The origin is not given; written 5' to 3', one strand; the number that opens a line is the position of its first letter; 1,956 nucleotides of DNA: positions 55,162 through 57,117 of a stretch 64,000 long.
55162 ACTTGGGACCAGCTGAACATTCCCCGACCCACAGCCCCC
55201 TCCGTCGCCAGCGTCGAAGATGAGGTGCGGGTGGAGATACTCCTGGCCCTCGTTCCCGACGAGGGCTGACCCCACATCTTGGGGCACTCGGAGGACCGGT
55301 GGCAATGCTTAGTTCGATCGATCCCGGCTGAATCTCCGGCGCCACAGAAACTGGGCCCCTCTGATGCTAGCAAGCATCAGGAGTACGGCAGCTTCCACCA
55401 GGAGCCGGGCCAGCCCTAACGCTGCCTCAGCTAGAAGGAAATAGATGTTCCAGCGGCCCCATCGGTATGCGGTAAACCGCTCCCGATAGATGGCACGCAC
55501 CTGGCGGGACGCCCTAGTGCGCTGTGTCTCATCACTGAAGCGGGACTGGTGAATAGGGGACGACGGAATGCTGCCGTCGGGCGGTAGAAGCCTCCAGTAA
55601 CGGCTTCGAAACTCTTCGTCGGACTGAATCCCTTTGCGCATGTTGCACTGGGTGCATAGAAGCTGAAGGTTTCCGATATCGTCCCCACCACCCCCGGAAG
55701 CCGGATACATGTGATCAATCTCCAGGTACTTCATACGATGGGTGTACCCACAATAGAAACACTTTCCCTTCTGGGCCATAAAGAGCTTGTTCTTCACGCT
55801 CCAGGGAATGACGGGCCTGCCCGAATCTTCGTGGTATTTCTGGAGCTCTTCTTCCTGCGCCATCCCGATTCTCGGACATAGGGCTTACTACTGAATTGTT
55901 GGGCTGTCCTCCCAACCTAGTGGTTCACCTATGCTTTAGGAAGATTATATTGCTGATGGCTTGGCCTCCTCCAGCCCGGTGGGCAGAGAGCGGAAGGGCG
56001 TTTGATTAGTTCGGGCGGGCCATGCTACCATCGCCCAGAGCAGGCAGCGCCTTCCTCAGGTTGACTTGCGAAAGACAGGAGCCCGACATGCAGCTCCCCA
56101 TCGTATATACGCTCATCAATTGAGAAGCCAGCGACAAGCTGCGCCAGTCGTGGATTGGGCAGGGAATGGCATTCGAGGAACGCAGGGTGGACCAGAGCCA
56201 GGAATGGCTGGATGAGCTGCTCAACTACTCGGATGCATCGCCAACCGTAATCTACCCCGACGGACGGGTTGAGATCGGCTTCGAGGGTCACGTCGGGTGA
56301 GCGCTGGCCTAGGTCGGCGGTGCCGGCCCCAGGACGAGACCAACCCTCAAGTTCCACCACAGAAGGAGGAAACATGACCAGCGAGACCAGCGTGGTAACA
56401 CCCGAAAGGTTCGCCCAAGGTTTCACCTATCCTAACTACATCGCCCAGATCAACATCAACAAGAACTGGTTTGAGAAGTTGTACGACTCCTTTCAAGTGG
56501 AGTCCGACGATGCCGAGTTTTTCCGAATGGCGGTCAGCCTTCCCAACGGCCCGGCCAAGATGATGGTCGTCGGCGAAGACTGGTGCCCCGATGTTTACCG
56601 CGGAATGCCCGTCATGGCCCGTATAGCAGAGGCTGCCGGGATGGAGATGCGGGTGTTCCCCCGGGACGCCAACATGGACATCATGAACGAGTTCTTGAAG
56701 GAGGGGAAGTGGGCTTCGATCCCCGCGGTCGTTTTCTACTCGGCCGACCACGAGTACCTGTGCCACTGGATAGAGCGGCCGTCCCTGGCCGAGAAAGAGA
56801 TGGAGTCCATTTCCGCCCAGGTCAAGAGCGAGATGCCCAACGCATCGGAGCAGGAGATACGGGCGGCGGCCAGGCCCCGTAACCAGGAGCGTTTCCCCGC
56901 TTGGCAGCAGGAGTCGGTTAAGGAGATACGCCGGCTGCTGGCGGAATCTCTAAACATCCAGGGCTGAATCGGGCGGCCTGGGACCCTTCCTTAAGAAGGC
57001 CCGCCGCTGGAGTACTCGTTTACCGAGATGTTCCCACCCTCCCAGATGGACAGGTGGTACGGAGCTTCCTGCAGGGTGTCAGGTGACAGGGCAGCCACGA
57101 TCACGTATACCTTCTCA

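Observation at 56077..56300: Unannotated glutaredoxin-like ORF broken by TGA exactly at the catalytic-cysteine position: candidate selenoprotein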

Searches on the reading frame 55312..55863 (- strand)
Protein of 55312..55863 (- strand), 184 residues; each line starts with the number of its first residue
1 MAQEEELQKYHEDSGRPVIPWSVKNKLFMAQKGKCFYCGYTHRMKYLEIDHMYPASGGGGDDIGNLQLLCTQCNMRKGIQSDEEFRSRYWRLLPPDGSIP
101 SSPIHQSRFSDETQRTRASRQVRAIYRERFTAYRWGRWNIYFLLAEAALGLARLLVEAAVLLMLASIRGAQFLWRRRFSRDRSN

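Call 4: search_protein_families(library=pfam, proteins=[window:55312-55863:-], max_evalue=1)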
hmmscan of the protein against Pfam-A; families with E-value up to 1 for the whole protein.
seq(184 aa): 4 families
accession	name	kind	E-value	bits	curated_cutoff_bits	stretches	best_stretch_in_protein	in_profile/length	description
PF14279.12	HNH_5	-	3.7e-12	46.4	27.5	1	35-88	1-54/56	HNH endonuclease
PF01844.29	HNH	-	8.9e-12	45.4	21.4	1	35-78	1-45/47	HNH endonuclease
PF02945.21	Endonuclease_7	-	7.1e-05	23.1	23.6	1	24-83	15-69/82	Recombination endonuclease VII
PF13395.12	HNH_4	-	0.00034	20.9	22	1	35-78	1-49/54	HNH endonuclease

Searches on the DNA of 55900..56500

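Call 8: search_rna_families(source=window, start=55900, end=56500, threshold=evalue, max_evalue=10)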
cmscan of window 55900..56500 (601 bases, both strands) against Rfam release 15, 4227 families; matches with E-value up to 10: 0.
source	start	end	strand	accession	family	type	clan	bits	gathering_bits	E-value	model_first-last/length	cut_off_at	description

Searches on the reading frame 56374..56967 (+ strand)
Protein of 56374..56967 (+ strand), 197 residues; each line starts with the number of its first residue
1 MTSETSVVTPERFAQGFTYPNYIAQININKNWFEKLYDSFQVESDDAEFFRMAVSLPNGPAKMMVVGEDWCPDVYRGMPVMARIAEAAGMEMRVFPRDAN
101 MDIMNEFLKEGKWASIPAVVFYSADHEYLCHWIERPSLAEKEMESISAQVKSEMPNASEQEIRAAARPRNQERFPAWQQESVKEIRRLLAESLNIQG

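Call 4: search_protein_families(library=pfam, proteins=[window:56374-56964:+], max_evalue=1)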
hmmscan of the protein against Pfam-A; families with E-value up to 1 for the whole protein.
seq(197 aa): 1 family
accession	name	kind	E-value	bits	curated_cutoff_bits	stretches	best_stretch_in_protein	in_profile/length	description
PF14595.12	Thioredoxin_9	-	1.5e-26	93.2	25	1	18-143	3-125/129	Thioredoxin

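Call 45: search_protein_families(library=ncbifam, proteins=[window:56374-56967:+], max_evalue=0.001)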
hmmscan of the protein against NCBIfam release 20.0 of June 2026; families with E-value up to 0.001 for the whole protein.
window:56374-56967:+ (197 aa): 0 families
